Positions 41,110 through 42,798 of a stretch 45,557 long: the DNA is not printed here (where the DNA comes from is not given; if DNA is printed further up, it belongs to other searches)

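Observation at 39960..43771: Two divergent guanylate-kinase-like genes bracketing a soluble GT2 and an HD hydrolase: candidate nucleotide-modification system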

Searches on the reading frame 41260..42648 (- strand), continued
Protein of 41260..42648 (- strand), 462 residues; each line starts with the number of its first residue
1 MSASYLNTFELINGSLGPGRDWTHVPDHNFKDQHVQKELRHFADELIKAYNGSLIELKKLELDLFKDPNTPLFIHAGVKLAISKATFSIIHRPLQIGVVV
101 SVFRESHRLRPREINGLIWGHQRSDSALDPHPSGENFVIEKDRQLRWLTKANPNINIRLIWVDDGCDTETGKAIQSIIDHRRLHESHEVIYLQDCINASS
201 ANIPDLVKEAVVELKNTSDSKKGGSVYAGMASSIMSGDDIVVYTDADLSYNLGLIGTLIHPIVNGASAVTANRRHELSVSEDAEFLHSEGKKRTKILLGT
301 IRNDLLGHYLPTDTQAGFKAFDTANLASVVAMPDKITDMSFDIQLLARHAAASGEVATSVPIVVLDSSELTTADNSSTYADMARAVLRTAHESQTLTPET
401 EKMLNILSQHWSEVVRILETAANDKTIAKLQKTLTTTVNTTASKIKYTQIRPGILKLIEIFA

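Call 57: find_related_loci(query=A4, collection=viral_contigs, flank=6000)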
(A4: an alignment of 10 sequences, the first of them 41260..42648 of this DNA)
Query A4 (462 aa) in viral_contigs; peptide patterns used: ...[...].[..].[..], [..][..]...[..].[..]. (x = any residue, [..] = any of these).
76 stretches matched a pattern, but none encodes a relative of the query by tblastn (E <= 1e-3).

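Call 59: search_protein_families(library=pfam, proteins=[P0121, P0171, P0179, P0180, P0185, P0189, P0190, P0135, P0194], max_evalue=0.001)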
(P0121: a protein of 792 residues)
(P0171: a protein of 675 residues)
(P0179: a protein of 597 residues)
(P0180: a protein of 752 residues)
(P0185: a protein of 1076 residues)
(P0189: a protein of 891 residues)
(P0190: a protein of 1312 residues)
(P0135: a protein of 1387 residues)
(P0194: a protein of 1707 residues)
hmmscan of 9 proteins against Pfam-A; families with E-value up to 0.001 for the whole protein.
P0121 (792 aa): 3 families
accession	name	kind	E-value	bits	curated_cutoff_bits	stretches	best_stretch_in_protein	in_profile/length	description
PF01717.24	Meth_synt_2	-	1.8e-24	87.1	21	1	440-786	1-323/324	Cobalamin-independent synthase, Catalytic domain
PF00535.33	Glycos_transf_2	-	0.00022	21.6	23.3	0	134-263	24-128/168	Glycosyl transferase family 2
PF08267.18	Meth_synt_1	-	0.00077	19.5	27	0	572-635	145-209/313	Cobalamin-independent synthase, N-terminal domain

P0171 (675 aa): 1 family
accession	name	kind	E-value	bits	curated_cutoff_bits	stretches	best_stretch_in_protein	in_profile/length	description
PF00535.33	Glycos_transf_2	-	1.8e-06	28.5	23.3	0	283-364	59-132/168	Glycosyl transferase family 2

P0179 (597 aa): 1 family
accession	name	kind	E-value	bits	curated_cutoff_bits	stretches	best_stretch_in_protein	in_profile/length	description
PF00535.33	Glycos_transf_2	-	3.6e-05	24.2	23.3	1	361-517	27-161/168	Glycosyl transferase family 2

P0180 (752 aa): 0 families

P0185 (1076 aa): 5 families
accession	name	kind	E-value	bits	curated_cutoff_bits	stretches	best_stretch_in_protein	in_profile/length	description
PF00635.32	Motile_Sperm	-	1.8e-14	54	25.9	1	471-551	23-102/109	MSP (Major sperm protein) domain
PF08242.18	Methyltransf_12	-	1.7e-05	25.9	30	1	173-278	1-97/98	Methyltransferase domain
PF08241.18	Methyltransf_11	-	2.3e-05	25.4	21.2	0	173-278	1-92/95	Methyltransferase domain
PF13489.12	Methyltransf_23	-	9.1e-05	22.7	27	1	172-283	26-118/164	Methyltransferase domain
PF13649.12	Methyltransf_25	-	0.00045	21.3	27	0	173-277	2-97/97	Methyltransferase domain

P0189 (891 aa): 2 families
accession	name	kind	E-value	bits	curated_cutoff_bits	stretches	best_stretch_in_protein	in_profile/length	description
PF13641.12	Glyco_tranf_2_3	-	6.2e-13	49.7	27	1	619-788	59-212/230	Glycosyltransferase like family 2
PF00535.33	Glycos_transf_2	-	1.5e-08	35.2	23.3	1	571-686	6-117/168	Glycosyl transferase family 2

P0190 (1312 aa): 3 families
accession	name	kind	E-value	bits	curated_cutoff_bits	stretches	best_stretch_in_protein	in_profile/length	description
PF00480.26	ROK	-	5.4e-20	72.5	22.9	1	808-1077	2-258/294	ROK family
PF00535.33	Glycos_transf_2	-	1.2e-05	25.7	23.3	0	208-311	62-167/168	Glycosyl transferase family 2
PF01869.26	BcrAD_BadFG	-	0.00032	20.8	31.5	0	808-890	1-88/271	BadF/BadG/BcrA/BcrD ATPase family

P0135 (1387 aa): 1 family
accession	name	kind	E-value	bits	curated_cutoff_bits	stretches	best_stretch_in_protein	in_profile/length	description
PF00535.33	Glycos_transf_2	-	2.1e-05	24.9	23.3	0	774-896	45-160/168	Glycosyl transferase family 2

P0194 (1707 aa): 0 families

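Call 68: search_protein_families(library=pfam, proteins=[L036:1802-8446:+, P0148, P0169, P0184], max_evalue=0.001)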
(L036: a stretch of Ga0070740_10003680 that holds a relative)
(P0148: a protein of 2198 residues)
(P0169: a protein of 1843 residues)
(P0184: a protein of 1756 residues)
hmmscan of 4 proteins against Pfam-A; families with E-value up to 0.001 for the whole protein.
L036:1802-8446:+ (2214 aa): 0 families

P0148 (2198 aa): 0 families

P0169 (1843 aa): 0 families

P0184 (1756 aa): 0 families
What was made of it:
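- Tried and rejected: Giant B-domain proteins (1.7-2.2 k aa): no Pfam domains (call 68).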

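Call 78: search_protein_families(library=pfam, proteins=[L004:1268-2248:-, L004:2337-3323:-], max_evalue=0.01)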
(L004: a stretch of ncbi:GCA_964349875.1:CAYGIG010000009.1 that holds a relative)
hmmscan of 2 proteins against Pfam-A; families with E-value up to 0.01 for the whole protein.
L004:1268-2248:- (326 aa): 0 families

L004:2337-3323:- (328 aa): 0 families

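Call 88: search_protein_families(library=phrogs, proteins=[window:41260-42648:-], max_evalue=0.01)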
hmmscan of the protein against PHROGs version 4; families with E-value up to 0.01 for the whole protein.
window:41260-42648:- (462 aa): 1 family
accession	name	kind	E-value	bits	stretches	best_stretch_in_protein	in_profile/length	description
phrog_841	-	moron, auxiliary metabolic gene and host takeover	0.00016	22.3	1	187-275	35-124/309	GtrB-like O-antigen conversion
